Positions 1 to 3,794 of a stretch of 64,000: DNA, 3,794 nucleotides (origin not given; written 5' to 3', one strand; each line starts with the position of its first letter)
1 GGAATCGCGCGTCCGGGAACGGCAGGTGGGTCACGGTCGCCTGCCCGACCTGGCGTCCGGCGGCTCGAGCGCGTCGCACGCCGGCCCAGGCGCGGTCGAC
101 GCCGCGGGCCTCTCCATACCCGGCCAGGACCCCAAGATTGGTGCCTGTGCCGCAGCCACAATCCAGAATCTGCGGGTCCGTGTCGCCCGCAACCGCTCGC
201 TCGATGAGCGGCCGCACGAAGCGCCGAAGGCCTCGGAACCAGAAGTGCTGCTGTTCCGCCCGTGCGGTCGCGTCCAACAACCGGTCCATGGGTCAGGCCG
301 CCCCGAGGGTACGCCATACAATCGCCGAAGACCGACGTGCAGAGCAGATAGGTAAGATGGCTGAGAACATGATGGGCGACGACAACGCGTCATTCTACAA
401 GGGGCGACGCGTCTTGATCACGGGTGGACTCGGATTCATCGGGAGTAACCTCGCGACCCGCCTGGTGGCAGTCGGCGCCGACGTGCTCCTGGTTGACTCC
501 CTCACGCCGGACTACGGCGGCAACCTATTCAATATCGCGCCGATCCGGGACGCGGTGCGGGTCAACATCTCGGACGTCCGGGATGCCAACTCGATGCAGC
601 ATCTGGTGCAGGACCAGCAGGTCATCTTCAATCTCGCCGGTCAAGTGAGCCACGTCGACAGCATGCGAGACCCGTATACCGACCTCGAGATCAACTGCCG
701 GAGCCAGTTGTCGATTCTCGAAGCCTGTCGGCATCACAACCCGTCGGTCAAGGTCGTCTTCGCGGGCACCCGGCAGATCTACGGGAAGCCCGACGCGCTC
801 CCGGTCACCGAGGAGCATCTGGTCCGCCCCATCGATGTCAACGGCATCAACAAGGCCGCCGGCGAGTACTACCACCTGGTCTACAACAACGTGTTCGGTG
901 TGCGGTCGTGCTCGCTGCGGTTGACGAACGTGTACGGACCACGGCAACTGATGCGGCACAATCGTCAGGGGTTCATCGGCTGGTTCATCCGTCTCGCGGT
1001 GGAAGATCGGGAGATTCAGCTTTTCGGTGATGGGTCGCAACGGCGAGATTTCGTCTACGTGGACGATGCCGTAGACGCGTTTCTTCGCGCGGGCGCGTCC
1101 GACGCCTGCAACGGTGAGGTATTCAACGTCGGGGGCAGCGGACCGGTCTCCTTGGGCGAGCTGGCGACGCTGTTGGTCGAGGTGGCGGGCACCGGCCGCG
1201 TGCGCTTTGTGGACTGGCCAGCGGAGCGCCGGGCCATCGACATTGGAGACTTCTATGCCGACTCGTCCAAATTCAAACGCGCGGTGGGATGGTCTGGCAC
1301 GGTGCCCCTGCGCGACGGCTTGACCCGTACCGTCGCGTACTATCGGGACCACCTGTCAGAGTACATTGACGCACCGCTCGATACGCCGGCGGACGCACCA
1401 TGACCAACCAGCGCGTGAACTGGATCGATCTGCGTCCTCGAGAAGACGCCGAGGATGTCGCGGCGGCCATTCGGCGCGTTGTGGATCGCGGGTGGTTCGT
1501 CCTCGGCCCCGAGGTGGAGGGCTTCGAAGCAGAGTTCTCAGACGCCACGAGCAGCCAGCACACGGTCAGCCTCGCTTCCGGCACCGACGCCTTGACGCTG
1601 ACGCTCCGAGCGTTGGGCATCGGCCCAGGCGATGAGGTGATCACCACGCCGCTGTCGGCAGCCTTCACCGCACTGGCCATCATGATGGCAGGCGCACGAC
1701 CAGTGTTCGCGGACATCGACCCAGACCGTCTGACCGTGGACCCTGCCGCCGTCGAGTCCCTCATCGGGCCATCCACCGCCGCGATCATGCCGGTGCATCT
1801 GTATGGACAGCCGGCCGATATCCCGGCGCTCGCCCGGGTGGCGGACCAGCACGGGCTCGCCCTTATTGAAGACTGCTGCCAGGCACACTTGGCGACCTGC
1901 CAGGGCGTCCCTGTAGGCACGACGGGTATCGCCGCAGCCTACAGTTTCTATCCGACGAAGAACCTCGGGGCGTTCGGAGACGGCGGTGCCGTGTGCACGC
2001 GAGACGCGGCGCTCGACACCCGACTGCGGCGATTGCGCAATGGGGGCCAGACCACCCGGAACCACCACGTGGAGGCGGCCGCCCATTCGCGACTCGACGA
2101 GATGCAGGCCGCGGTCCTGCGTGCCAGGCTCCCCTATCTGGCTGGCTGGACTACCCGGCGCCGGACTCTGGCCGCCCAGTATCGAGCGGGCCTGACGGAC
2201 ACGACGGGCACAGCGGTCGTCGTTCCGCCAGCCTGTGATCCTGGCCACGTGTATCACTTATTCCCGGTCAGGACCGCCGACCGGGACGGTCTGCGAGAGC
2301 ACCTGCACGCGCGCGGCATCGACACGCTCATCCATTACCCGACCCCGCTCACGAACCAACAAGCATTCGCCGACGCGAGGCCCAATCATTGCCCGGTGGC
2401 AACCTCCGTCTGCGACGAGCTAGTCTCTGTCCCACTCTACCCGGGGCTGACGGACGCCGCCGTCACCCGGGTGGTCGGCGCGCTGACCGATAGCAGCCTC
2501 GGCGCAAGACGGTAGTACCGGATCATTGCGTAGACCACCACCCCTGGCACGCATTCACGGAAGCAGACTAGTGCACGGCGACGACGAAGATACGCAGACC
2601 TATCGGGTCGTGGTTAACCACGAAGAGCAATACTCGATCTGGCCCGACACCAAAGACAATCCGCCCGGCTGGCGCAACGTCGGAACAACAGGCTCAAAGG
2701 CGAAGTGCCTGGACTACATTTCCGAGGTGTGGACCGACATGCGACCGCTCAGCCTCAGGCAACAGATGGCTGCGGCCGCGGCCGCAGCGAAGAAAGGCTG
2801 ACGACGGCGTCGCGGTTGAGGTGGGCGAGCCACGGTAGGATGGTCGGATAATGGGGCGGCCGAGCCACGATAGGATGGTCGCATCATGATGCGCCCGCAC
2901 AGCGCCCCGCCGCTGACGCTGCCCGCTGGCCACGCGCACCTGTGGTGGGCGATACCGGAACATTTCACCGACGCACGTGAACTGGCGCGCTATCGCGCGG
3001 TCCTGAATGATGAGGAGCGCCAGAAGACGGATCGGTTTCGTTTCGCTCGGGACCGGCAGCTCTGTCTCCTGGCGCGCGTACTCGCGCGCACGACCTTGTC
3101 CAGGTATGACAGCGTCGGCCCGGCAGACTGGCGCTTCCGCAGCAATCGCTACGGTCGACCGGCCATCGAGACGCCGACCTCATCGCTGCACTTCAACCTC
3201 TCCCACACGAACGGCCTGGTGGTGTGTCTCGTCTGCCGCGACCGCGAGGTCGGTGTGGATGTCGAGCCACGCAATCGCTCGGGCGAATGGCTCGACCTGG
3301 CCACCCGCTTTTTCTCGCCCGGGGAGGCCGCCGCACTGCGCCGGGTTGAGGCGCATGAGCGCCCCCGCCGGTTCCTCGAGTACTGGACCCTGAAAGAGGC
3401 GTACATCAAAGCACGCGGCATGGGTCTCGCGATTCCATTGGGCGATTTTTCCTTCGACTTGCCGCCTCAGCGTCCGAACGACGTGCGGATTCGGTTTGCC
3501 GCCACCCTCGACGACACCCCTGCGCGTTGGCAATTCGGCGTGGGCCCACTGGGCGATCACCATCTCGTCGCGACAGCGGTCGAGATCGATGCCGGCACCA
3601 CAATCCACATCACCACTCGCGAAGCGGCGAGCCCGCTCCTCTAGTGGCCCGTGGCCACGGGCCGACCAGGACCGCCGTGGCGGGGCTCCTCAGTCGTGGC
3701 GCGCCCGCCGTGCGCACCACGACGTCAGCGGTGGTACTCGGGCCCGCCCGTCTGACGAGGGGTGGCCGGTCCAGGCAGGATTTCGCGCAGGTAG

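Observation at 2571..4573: Stand-alone carrier-protein write/erase toolkit: MbtH + Sfp PPTase + PptH-like hydrolase, no NRPS/PKS nearby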

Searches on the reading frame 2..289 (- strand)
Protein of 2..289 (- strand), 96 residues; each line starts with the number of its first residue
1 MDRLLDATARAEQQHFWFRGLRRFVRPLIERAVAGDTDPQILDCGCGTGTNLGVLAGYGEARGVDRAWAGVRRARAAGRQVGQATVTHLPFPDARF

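Call 3: search_protein_families(library=pfam, proteins=[window:2-289:-], max_evalue=0.01)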
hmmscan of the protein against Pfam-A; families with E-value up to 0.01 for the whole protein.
window:2-289:- (96 aa): 5 families
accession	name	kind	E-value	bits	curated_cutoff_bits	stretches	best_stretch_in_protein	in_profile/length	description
PF08241.18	Methyltransf_11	-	2.7e-06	28.3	21.2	1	42-96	1-61/95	Methyltransferase domain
PF13649.12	Methyltransf_25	-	5.4e-06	27.5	27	1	41-96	1-65/97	Methyltransferase domain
PF13489.12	Methyltransf_23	-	0.00039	20.6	27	1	20-75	4-61/164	Methyltransferase domain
PF13847.12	Methyltransf_31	-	0.00064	19.9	27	1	40-80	6-50/145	Methyltransferase domain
PF23525.1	Methyltransf_36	-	0.0073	16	27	1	1-52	4-55/268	AprA MT2-like domain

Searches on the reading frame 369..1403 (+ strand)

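Call 3: search_protein_families(library=pfam, proteins=[window:369-1403:+], max_evalue=0.01)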
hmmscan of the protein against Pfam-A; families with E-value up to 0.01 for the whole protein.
window:369-1403:+ (344 aa): 8 families
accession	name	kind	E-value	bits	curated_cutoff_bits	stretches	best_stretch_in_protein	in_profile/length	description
PF01370.27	Epimerase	-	2.6e-49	168.2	20.9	1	15-255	1-240/240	NAD dependent epimerase/dehydratase family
PF16363.11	GDP_Man_Dehyd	-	4.2e-43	148.5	27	1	16-320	1-331/332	GDP-mannose 4,6 dehydratase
PF01073.25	3Beta_HSD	-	2.7e-12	46.8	22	1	16-241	1-228/280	3-beta hydroxysteroid dehydrogenase/isomerase family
PF04321.23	RmlD_sub_bind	-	6.1e-11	42.4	27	1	14-276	2-234/287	RmlD substrate binding domain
PF02719.21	Polysacc_synt_2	-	7e-09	35.7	20.2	1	15-275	1-249/293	Polysaccharide biosynthesis protein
PF08659.16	KR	-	0.00072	19.9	22.6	1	15-84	3-76/180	KR domain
PF07993.18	NAD_binding_4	-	0.0012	18.4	20.1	0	73-148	79-150/258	Male sterility protein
PF00106.31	adh_short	-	0.0057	16.6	26.6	1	14-82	2-70/195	short chain dehydrogenase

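Call 4: search_protein_families(library=ncbifam, proteins=[window:369-1403:+], max_evalue=0.01)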
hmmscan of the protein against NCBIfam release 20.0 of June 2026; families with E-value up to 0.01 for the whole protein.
window:369-1403:+ (344 aa): 55 families (the best 25 are shown)
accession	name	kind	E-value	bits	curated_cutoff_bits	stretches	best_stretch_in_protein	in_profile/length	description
TIGR01181.1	dTDP_gluc_dehyt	equivalog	2.2e-40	138.7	365.1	1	14-328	1-314/321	dTDP-glucose 4,6-dehydratase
TIGR04180.1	EDH_00030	hypoth_equivalog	3.2e-37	128.2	475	1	15-309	1-293/297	NAD-dependent 4,6-dehydratase LegB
TIGR01179.1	galE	equivalog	2.3e-31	108.8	262.3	1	14-313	1-312/332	UDP-glucose 4-epimerase GalE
TIGR02197.1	heptose_epim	equivalog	5.8e-29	101.3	274.6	1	15-325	1-313/316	ADP-glyceromanno-heptose 6-epimerase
NF011728.1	PRK15181.1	equivalog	1.1e-25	90.3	760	1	13-330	16-342/348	Vi polysaccharide biosynthesis UDP-N-acetylglucosaminuronic acid C-4 epimerase TviC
NF007582.0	PRK10217.1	equivalog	2.2e-21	76.4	698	1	13-326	2-332/355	dTDP-glucose 4,6-dehydratase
NF043036.1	ErythonDh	equivalog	1e-18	67.6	325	1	14-188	2-179/321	D-erythronate dehydrogenase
NF007490.0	PRK10084.1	subfamily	1.2e-18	67.2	649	1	14-327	2-336/361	dTDP-glucose 4,6-dehydratase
TIGR02622.1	CDP_4_6_dhtase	equivalog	3.4e-18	65.9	278.45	1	9-164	1-160/352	CDP-glucose 4,6-dehydratase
NF047922.1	GDPFucSynFcl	equivalog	9e-17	61.5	500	1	89-329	60-305/308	GDP-L-fucose synthase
NF007956.0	PRK10675.1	subfamily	4.2e-15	55.7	394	2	14-149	2-139/338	UDP-glucose 4-epimerase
NF008872.0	PRK11908.1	equivalog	9.9e-15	54.4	294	1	13-331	2-341/349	bifunctional UDP-4-keto-pentose/UDP-xylose synthase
NF008360.0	PRK11150.1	equivalog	4.1e-14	52.5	452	1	15-301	2-282/310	ADP-glyceromanno-heptose 6-epimerase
NF041015.1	UDPsulfquin_syn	equivalog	2.9e-11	43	575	1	62-238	67-274/384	UDP-sulfoquinovose synthase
NF042422.1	oxyalk_red_OleD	equivalog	7.6e-11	41.9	580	1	14-278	2-255/329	2-alkyl-3-oxoalkanoate reductase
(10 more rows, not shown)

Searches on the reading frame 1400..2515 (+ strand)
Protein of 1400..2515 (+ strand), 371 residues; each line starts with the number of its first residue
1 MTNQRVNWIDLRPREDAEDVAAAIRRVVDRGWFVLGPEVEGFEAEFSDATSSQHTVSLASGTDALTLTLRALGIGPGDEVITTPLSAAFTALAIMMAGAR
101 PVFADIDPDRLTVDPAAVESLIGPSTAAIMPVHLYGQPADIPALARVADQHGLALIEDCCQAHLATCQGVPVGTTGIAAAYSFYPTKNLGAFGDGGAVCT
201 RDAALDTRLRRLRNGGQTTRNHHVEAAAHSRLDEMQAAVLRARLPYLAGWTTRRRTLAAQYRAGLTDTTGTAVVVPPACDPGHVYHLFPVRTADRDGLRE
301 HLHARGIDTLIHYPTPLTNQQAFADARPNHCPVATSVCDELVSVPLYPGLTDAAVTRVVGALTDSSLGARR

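Call 3: search_protein_families(library=pfam, proteins=[window:1400-2515:+], max_evalue=0.01)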
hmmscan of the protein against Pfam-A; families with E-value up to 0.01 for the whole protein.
window:1400-2515:+ (371 aa): 2 families
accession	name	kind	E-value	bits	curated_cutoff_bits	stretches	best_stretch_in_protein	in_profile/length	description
PF01041.23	DegT_DnrJ_EryC1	-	3.3e-106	356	19.8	1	17-362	4-359/360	DegT/DnrJ/EryC1/StrS aminotransferase family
PF00266.25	Aminotran_5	-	2.1e-05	24.1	21.5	1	44-227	53-239/371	Aminotransferase class-V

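Call 4: search_protein_families(library=ncbifam, proteins=[window:1400-2515:+], max_evalue=0.01)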
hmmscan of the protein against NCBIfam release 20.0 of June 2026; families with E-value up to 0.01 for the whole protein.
window:1400-2515:+ (371 aa): 17 families
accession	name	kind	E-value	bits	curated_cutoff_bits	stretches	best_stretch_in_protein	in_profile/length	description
NF008658.2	PRK11658.1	equivalog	1.9e-63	214.4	631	1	12-364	9-375/379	UDP-4-amino-4-deoxy-L-arabinose aminotransferase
TIGR03588.1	PseC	equivalog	4.2e-59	200.4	423.5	1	17-363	11-377/380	UDP-4-amino-4,6-dideoxy-N-acetyl-beta-L-altrosamine transaminase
TIGR04427.1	PLP_DesI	equivalog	6e-50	170.5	650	1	16-360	30-377/390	dTDP-4-dehydro-6-deoxyglucose aminotransferase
NF008687.0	PRK11706.1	equivalog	1.7e-49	168.6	375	1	47-363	41-371/375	dTDP-4-amino-4,6-dideoxygalactose transaminase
TIGR04181.1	NHT_00031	hypoth_equivalog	1.2e-47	162.5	420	1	22-345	14-357/359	LegC family aminotransferase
NF011936.0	PRK15407.1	equivalog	1e-37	129.9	423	2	16-217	45-252/440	lipopolysaccharide biosynthesis protein RfbH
TIGR02379.1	ECA_wecE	subfamily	1.7e-36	125.8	434.85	1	46-364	40-373/376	dTDP-4-amino-4,6-dideoxy-D-glucose transaminase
NF006488.0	PRK08912.1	equivalog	6.1e-06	25.4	498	1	56-165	90-193/387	aminotransferase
NF005871.0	PRK07811.1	equivalog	2.3e-05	23.1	513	1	37-215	61-237/389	cystathionine gamma-synthase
NF004770.0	PRK06108.1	subfamily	5.6e-05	22.1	422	1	43-130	87-175/396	pyridoxal phosphate-dependent aminotransferase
NF005732.0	PRK07550.1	equivalog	0.00016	20.8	366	1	49-159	89-206/389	aminotransferase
NF004125.0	PRK05613.1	equivalog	0.00035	19.2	765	1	36-193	68-226/437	O-acetylhomoserine/O-acetylserine sulfhydrylase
NF005816.0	PRK07682.1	equivalog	0.0008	18.1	620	1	60-164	98-208/390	aminotransferase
NF006569.0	PRK09082.1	subfamily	0.0013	17.9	420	1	51-163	89-207/386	methionine aminotransferase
NF004621.0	PRK05957.1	equivalog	0.0032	16.3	498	1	64-132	101-167/389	pyridoxal phosphate-dependent aminotransferase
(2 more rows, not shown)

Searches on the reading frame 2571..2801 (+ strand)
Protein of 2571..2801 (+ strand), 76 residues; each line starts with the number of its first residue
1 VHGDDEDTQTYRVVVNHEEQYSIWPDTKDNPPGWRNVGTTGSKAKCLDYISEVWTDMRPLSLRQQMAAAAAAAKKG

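Call 3: search_protein_families(library=pfam, proteins=[window:2571-2801:+], max_evalue=0.01)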
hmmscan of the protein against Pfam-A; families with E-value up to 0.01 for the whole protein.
window:2571-2801:+ (76 aa): 1 family
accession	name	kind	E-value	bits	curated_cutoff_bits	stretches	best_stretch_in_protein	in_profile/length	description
PF03621.18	MbtH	-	1.5e-23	82.4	27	1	4-51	5-52/53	MbtH-like protein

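Call 4: search_protein_families(library=ncbifam, proteins=[window:2571-2801:+], max_evalue=0.01)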
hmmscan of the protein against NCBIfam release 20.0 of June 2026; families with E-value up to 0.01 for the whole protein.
window:2571-2801:+ (76 aa): 0 families

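Call 54: find_homologous_proteins(query=window:2571-2801:+, max_evalue=1e-8)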
Query window:2571-2801:+ (76 aa): 7996 proteins with E <= 1e-8 among 8000 candidates; the best 120 are listed.
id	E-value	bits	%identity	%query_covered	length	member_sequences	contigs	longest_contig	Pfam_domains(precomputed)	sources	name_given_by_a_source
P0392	7.6e-46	171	99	100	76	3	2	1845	PF03621.19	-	-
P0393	1.2e-36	141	86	87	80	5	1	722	PF03621.19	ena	-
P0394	7.1e-36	139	82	100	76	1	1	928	PF03621.19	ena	-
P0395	1.2e-35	138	82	100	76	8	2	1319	PF03621.19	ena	-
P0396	3.6e-35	137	58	72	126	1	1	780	PF03621.19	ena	-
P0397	1.7e-34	135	55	86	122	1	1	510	PF03621.19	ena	-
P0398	6.3e-33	130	75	100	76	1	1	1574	PF03621.19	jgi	jgi:MbtH protein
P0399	7.4e-33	129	73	97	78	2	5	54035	PF03621.19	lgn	-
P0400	1.6e-30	122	72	99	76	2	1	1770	PF03621.19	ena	-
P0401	8.3e-30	120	69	97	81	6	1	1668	PF03621.19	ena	-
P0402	9.0e-30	120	74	96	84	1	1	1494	PF03621.19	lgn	-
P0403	1.1e-29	119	75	95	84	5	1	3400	PF03621.19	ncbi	-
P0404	1.4e-29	119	70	93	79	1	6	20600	PF03621.19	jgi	jgi:MbtH protein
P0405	1.4e-29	119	73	97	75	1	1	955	PF03621.19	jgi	jgi:MbtH protein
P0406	4.0e-29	117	75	91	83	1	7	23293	PF03621.19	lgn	-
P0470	9.8e-27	110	70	91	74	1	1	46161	PF03621.19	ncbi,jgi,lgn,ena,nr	ncbi:MAG TPA: MbtH family protein [Vicinamibacteria bacterium]|nr:MbtH family protein [Vicinamibacte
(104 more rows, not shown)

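Call 56: find_encoding_contigs(protein=P0470, flank=10000, max_places=1)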
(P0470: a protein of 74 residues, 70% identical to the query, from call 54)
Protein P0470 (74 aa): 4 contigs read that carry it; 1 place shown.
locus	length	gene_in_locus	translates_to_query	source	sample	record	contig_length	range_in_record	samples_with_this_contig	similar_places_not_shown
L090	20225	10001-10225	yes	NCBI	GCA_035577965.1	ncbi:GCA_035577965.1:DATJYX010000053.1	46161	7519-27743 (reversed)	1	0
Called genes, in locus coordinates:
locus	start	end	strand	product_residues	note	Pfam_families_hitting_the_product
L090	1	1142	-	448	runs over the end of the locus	PF05569:Peptidase_M56, PF03544:TonB_C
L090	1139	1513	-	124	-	PF03965:Penicillinase_R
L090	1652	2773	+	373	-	PF00266:Aminotran_5, PF00155:Aminotran_1_2 (faint)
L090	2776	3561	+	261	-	-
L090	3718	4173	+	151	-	PF01475:FUR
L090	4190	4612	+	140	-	PF00210:Ferritin (weak), PF02915:Rubrerythrin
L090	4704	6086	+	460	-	PF13534:Fer4_17 (faint), PF02754:CCG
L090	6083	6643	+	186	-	PF12007:DUF3501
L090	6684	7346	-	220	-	PF07617:DUF1579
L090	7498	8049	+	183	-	PF10604:Polyketide_cyc2, PF08327:AHSA1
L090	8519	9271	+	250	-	PF00975:Thioesterase, PF12697:Abhydrolase_6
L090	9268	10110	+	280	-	PF22624:AASDHPPT_N, PF01648:ACPS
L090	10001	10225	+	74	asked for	PF03621:MbtH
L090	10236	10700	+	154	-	PF06627:DUF1153 (weak)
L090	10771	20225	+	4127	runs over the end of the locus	PF00668:Condensation, PF18563:TubC_N, PF00501:AMP-binding, PF00550:PP-binding, PF13193:AMP-binding_C, PF00668:Condensation, PF00501:AMP-binding, PF13193:AMP-binding_C, +13 more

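Call 57: find_encoding_contigs(protein=P0399, flank=10000, max_places=1)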
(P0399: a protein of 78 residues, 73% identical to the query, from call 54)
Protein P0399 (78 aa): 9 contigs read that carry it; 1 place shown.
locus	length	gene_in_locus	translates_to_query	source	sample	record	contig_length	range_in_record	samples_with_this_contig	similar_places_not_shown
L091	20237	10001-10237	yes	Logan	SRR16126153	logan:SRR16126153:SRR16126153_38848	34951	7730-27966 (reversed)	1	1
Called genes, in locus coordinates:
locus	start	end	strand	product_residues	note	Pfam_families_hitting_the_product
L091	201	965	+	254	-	PF01520:Amidase_3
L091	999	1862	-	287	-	-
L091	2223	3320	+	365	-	PF08450:SGL (faint), PF01436:NHL (weak)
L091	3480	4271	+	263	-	PF00254:FKBP_C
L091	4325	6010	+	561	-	PF19830:DUF6311 (weak)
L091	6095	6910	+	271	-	PF00535:Glycos_transf_2, PF13641:Glyco_tranf_2_3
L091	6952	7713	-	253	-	PF13489:Methyltransf_23, PF01209:Ubie_methyltran (weak), PF13847:Methyltransf_31, PF08241:Methyltransf_11, PF08242:Methyltransf_12 (weak), PF13649:Methyltransf_25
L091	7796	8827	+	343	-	PF01073:3Beta_HSD, PF01370:Epimerase, PF02719:Polysacc_synt_2 (weak), PF04321:RmlD_sub_bind, PF16363:GDP_Man_Dehyd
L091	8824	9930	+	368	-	PF01041:DegT_DnrJ_EryC1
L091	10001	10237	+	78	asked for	PF03621:MbtH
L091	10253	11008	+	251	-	PF22624:AASDHPPT_N, PF01648:ACPS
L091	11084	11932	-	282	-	PF00149:Metallophos, PF12850:Metallophos_2 (faint)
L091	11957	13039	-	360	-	PF00149:Metallophos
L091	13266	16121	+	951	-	PF00675:Peptidase_M16, PF05193:Peptidase_M16_C, PF00675:Peptidase_M16, PF05193:Peptidase_M16_C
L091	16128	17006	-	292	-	-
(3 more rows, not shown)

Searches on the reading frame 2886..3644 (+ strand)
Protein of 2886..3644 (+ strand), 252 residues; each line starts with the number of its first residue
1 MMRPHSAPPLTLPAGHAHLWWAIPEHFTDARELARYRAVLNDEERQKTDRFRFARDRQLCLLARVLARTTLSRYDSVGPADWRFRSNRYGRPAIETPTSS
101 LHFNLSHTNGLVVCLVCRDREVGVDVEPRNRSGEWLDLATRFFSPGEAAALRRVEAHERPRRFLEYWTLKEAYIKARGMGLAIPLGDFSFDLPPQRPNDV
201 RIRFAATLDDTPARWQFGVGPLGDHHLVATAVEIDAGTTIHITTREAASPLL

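Call 3: search_protein_families(library=pfam, proteins=[window:2886-3644:+], max_evalue=0.01)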
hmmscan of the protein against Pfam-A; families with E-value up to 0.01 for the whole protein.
window:2886-3644:+ (252 aa): 2 families
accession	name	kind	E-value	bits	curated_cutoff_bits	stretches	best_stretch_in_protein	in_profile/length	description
PF01648.25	ACPS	-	3.1e-19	69.5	25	1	122-227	2-107/111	4'-phosphopantetheinyl transferase superfamily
PF22624.1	AASDHPPT_N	-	1e-10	42.1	27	1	32-113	9-94/100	4'-phosphopantetheinyl transferase, N-terminal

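Call 4: search_protein_families(library=ncbifam, proteins=[window:2886-3644:+], max_evalue=0.01)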
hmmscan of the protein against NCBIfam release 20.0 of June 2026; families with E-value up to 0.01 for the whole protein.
window:2886-3644:+ (252 aa): 4 families
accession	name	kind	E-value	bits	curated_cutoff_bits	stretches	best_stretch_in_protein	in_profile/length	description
NF042922.1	4PPT_HetI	equivalog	1.6e-35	122.6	370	1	9-201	11-202/235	4'-phosphopantetheinyl transferase HetI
NF047349.1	4PPT_AusB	equivalog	1.6e-17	63.7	225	1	45-184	26-155/205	aureusimine biosynthesis 4'-phosphopantetheinyl transferase AusB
NF007676.0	PRK10351.1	equivalog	5.3e-16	58.8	174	1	84-179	51-145/195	4'-phosphopantetheinyl transferase AcpT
TIGR00556.1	pantethn_trn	domain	5.3e-08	33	45.35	1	121-204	4-92/128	phosphopantetheine--protein transferase domain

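Call 6: search_solved_structures(query=window:2886-3644:+, max_evalue=0.01)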
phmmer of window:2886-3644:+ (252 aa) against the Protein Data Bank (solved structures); distinct sequences matched with E-value up to 0.01: 4.
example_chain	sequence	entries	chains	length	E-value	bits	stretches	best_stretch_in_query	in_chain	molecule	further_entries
1qr0_A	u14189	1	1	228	6.6e-23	84.5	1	31-193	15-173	4'-PHOSPHOPANTETHEINYL TRANSFERASE SFP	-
4mrt_A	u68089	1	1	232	6.9e-23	84.4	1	31-193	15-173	4'-phosphopantetheinyl transferase sfp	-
2cg5_A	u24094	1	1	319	8.3e-15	58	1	37-237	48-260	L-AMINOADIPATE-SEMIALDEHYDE DEHYDROGENASE-PHOSPHOPANTETHEINYL TRANSFERASE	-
2byd_A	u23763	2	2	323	8.6e-15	57.9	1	37-237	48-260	HSPC223 | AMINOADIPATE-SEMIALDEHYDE DEHYDROGENASE-PHOSPHOPANTETHEINYL TRANSFERASE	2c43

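Call 38: search_solved_structures(query=window:2886-3644:+, max_evalue=10)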
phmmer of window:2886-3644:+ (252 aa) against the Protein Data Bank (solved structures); distinct sequences matched with E-value up to 10: 5.
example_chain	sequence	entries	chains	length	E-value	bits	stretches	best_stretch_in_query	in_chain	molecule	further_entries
1qr0_A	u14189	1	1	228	6.6e-23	84.5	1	31-193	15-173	4'-PHOSPHOPANTETHEINYL TRANSFERASE SFP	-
4mrt_A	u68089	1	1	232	6.9e-23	84.4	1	31-193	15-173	4'-phosphopantetheinyl transferase sfp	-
2cg5_A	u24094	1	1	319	8.3e-15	58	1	37-237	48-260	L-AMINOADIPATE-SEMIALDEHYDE DEHYDROGENASE-PHOSPHOPANTETHEINYL TRANSFERASE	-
2byd_A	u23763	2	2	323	8.6e-15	57.9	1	37-237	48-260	HSPC223 | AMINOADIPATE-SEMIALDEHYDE DEHYDROGENASE-PHOSPHOPANTETHEINYL TRANSFERASE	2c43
7r49_A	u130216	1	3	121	0.85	12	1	135-188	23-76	Holo-[acyl-carrier-protein] synthase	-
